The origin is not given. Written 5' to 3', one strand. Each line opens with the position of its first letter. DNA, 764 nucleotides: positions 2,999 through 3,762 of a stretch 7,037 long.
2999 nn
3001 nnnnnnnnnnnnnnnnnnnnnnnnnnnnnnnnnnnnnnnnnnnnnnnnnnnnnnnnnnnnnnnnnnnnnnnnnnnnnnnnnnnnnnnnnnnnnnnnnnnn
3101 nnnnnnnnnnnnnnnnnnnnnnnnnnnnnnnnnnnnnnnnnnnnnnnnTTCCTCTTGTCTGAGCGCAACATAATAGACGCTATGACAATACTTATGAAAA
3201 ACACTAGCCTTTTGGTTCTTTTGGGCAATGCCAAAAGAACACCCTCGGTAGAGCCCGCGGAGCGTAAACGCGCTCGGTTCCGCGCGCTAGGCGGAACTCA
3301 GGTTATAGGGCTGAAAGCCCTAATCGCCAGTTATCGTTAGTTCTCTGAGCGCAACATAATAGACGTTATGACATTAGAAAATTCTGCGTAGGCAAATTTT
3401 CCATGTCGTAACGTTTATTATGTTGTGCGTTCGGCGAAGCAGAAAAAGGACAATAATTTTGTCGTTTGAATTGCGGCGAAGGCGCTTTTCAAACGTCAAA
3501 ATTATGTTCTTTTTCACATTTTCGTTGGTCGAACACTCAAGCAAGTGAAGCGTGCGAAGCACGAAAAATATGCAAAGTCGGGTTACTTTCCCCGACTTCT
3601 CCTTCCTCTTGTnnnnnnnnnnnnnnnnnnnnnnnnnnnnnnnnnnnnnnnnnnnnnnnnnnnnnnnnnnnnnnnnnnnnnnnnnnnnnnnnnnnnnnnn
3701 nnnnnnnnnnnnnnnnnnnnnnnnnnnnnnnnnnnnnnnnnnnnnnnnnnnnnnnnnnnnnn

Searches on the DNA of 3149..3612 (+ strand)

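Call 22: search_dna_similar(query=window:3149-3612:+, collection=phages, mode=distant, max_rows=30)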
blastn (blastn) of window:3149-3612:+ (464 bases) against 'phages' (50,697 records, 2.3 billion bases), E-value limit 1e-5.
Records with a match: 6; places in all: 6; records where one place covers at least 80% of the query: 1.
Best place of each record, by identity: 95-99% 3; 80-90% 1; 60-80% 2.
By first word of the organism name: Microviridae 3; Microvirus 3.
By host as written in the record: porcine 3; - 2; Ciona robusta 1.
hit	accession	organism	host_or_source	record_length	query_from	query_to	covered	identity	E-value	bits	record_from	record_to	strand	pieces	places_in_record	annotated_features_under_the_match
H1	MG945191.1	Microviridae sp.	pig feces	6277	40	415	81%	69.7%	4e-34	150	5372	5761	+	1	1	similar to hypothetical protein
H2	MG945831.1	Microviridae sp.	pig feces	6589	40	181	31%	74.3%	1e-14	86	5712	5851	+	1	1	none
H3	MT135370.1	Microvirus sp.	porcine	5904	38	105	15%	95.6%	1e-21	110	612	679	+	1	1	none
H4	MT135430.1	Microvirus sp.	porcine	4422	37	91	12%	98.2%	2e-17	96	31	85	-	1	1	none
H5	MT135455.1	Microvirus sp.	porcine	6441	124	181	13%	87.9%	8e-11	74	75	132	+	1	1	none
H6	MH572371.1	Microviridae sp.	Ciona robusta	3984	55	89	8%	97.2%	6e-6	58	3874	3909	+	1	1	none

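Call 23: search_dna_similar(query=window:3149-3612:+, collection=plasmids, mode=distant, max_rows=20)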
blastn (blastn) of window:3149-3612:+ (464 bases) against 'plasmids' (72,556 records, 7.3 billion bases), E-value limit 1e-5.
Records with a match: 1; places in all: 1; records where one place covers at least 80% of the query: 0.
Best place of each record, by identity: 90-95% 1.
By first word of the organism name: Pseudomonas 1.
By predicted mobility (MOB-suite, as given by PLSDB): non-mobilizable 1.
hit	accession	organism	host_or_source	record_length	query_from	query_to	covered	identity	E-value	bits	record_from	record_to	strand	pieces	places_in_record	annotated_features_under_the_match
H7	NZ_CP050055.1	Pseudomonas aeruginosa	Pure culture,Integrative Microbiology ...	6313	40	92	11%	92.5%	7e-11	75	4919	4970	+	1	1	none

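Call 25: get_annotated_region(hit=H1, flank=3500)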
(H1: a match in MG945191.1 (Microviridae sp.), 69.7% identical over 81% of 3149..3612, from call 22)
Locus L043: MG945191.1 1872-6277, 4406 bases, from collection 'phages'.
description: UNVERIFIED: Microviridae sp. isolate 696-1711, complete genome.
organism: Microviridae sp. (NCBI taxid 2202644)
taxonomy: Viruses; Monodnaviria; Sangervirae; Phixviricota; Malgrandaviricetes; Petitvirales; Microviridae
host: -; source: pig feces; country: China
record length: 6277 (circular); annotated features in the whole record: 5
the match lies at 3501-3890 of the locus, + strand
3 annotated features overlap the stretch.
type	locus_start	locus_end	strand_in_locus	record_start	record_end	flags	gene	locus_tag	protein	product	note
misc_feature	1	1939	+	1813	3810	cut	-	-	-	-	similar to VP1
misc_feature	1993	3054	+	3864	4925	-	-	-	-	-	similar to VP2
misc_feature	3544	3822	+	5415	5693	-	-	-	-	-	similar to hypothetical protein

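Call 26: get_annotated_region(hit=H3, flank=3500)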
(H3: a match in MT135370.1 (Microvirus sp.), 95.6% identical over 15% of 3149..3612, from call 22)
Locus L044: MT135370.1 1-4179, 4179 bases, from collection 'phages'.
description: UNVERIFIED: Microvirus sp. isolate VIRES_HeB02_2265193, complete genome.
organism: Microvirus sp. (NCBI taxid 2202559)
taxonomy: Viruses; Monodnaviria; Sangervirae; Phixviricota; Malgrandaviricetes; Petitvirales; Microviridae
host: porcine; source: -; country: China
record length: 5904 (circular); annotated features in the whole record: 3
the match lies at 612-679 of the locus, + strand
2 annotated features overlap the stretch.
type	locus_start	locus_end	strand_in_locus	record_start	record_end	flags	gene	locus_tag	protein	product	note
CDS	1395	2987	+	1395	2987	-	-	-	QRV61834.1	replication initiator protein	-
CDS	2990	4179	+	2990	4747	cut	-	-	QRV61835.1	major capsid protein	-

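Call 27: get_annotated_region(hit=H4, flank=3500)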
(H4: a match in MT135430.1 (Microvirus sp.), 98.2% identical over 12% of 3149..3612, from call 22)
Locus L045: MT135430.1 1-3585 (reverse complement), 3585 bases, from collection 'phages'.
description: UNVERIFIED: Microvirus sp. isolate VIRES_SX02_2310808, complete genome.
organism: Microvirus sp. (NCBI taxid 2202559)
taxonomy: Viruses; Monodnaviria; Sangervirae; Phixviricota; Malgrandaviricetes; Petitvirales; Microviridae
host: porcine; source: -; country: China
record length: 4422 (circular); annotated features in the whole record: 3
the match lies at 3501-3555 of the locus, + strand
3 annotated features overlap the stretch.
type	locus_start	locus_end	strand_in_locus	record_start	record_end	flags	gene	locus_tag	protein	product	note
CDS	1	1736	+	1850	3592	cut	-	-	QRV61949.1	major capsid protein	-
CDS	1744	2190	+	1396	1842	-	-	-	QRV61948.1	hypothetical protein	-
CDS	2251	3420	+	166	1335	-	-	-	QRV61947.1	DNA pilot protein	-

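Call 28: get_annotated_region(hit=H7, flank=3500)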
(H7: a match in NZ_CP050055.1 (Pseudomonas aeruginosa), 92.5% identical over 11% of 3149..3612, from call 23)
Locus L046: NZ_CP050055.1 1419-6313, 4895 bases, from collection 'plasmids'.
description: Pseudomonas aeruginosa strain LIUYANG-A plasmid unnamed2, complete sequence
organism: Pseudomonas aeruginosa (NCBI taxid 287)
taxonomy: Bacteria; Pseudomonadota; Gammaproteobacteria; Pseudomonadales; Pseudomonadaceae; Pseudomonas; Pseudomonas aeruginosa
host: -; source: Pure culture,Integrative Microbiology Research Center, South China Agricultural University (SCAU), Tianhe ...; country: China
typing (MOB-suite, as given by PLSDB): non-mobilizable
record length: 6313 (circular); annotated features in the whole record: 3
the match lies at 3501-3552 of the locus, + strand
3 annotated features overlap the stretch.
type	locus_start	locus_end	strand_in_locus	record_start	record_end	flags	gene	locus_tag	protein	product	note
CDS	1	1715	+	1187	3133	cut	-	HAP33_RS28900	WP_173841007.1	major capsid protein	-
CDS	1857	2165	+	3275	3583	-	-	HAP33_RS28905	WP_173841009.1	hypothetical protein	-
CDS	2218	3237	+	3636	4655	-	-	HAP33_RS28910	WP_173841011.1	hypothetical protein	-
